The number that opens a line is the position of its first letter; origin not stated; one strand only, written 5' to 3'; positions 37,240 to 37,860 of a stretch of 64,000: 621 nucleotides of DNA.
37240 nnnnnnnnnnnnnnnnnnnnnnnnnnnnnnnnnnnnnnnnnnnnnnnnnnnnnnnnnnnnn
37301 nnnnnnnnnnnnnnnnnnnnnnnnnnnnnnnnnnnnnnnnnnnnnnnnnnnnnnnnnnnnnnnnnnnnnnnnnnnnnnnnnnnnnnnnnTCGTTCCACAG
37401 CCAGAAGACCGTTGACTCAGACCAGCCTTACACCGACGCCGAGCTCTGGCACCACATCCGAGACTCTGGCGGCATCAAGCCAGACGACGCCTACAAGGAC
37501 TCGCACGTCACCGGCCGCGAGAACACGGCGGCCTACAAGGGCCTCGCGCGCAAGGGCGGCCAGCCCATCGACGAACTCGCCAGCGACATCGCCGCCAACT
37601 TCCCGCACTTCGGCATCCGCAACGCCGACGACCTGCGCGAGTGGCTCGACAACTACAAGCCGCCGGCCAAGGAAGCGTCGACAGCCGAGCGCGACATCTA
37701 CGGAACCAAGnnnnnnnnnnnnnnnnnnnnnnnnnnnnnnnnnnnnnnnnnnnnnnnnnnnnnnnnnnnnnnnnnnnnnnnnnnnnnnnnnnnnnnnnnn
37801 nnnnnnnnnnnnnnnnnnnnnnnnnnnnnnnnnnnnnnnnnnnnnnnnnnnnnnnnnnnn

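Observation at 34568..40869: Giant reading frame of about 2,100 codons with no recognisable domain occupies more than a quarter of the element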

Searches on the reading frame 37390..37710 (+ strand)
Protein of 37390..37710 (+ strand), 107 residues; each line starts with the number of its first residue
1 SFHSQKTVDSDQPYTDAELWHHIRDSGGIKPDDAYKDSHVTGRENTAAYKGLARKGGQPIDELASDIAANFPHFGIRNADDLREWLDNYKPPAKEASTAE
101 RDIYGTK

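Call 57: search_protein_families(library=pfam, proteins=[window:37390-37710:+], max_evalue=0.05)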
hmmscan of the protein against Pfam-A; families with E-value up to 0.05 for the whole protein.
window:37390-37710:+ (107 aa): 1 family
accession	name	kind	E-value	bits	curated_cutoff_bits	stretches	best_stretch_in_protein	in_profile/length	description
PF10281.14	Ish1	-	0.043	14.6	26.6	0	80-98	7-26/37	Putative nuclear envelope organisation protein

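Call 113: predict_structure(alignment_id=A4)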
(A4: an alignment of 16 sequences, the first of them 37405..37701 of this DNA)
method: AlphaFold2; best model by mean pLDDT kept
length: 99 residues; sequences in the alignment: 16
mean_pLDDT: 76.5   pTM: 0.60
mean pLDDT of the five models: 76.5, 76.3, 75.2, 72.8, 71.5
residues with pLDDT >= 90: 18; 70-90: 50; 50-70: 21; < 50: 10
segments of 3 or more residues with pLDDT < 50: 1-5
pLDDT, mean of each block of 10 residues (from residue 1): 54 87 80 69 79 90 90 90 72 51
secondary structure, 60 per line:
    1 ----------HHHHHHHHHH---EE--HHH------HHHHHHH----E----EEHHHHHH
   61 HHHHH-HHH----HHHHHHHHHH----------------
elements in order: H11-20 H37-43 H55-65 H74-83

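Call 115: fold_search(model_id=the predicted structure, library=pdb)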
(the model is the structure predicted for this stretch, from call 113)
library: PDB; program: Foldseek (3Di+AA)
matches with E <= 10: 26; with E <= 0.001: 0
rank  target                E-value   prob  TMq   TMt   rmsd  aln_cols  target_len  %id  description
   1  8pv2_CM               1.9e+00  0.14  0.25  0.19   4.8        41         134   27  Chaetomium thermophilum pre-60S State 10 - pre-5S rotation with Ytm1-Erb1 (released 2023-11-15)
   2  5it7_FF               2.0e+00  0.16  0.26  0.13   4.2        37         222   30  Structure of the Kluyveromyces lactis 80S ribosome in complex with the cricket paralysis virus IRES and eEF2 (released 2016-05-18)
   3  4v88_DF               3.5e+00  0.15  0.24  0.11   2.7        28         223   32  The structure of the eukaryotic ribosome at 3.0 A resolution. (released 2014-07-09)
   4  8v87_F                3.8e+00  0.14  0.23  0.12   2.8        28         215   32  60S ribosome biogenesis intermediate (Dbp10 post-catalytic structure - Overall map) (released 2024-05-01)
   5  7ohu_F                4.0e+00  0.12  0.23  0.11   2.7        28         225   32  Nog1-TAP associated immature ribosomal particles from S. cerevisiae after rpL2 expression shut down, population B (released 2021-11-03)
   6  6swa_F                4.3e+00  0.12  0.24  0.11   4.9        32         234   31  Mus musculus brain neocortex ribosome 60S bound to Ebp1 (released 2020-09-30)
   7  7ohy_F                4.3e+00  0.11  0.23  0.11   2.7        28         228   32  Nog1-TAP associated immature ribosomal particles from S. cerevisiae after rpL34 expression shut down, population B (released 2021-11-03)
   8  8iue_4                5.1e+00  0.01  0.15  0.07  18.1       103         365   14  RNA polymerase III pre-initiation complex melting complex 1 (released 2023-05-24)
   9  7uua                  6.2e+00  0.02  0.22  0.10  11.7        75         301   13  Structure of the SARS-CoV-2 main protease in complex with inhibitor MPI8 (released 2023-01-25)
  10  6qik_b                6.6e+00  0.08  0.26  0.13   4.4        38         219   29  Cryo-EM structures of Lsg1-TAP pre-60S ribosomal particles (released 2019-06-26)
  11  7v9z_A                7.0e+00  0.03  0.23  0.15   9.3        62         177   13  PaOrn Oligoribonuclease native structure (released 2022-09-07)
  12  9m0p_LF               7.5e+00  0.09  0.23  0.11   1.6        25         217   24  Cryo-EM structure of human 80S ribosome in complex with montanine (released 2026-01-14)
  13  8fky_SI               8.0e+00  0.07  0.25  0.12   4.2        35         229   17  Human nucleolar pre-60S ribosomal subunit (State F) (released 2023-07-12)
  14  9lll                  8.0e+00  0.01  0.22  0.10  10.9        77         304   14  compound 25 and SARS-CoV-2 Mpro (released 2026-01-21)
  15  8drr_C                8.5e+00  0.01  0.19  0.10  11.4        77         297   13  Product structure of SARS-CoV-2 Mpro C145A mutant in complex with nsp4-nsp5 (C4) cut site sequence (released 2022-09-21)
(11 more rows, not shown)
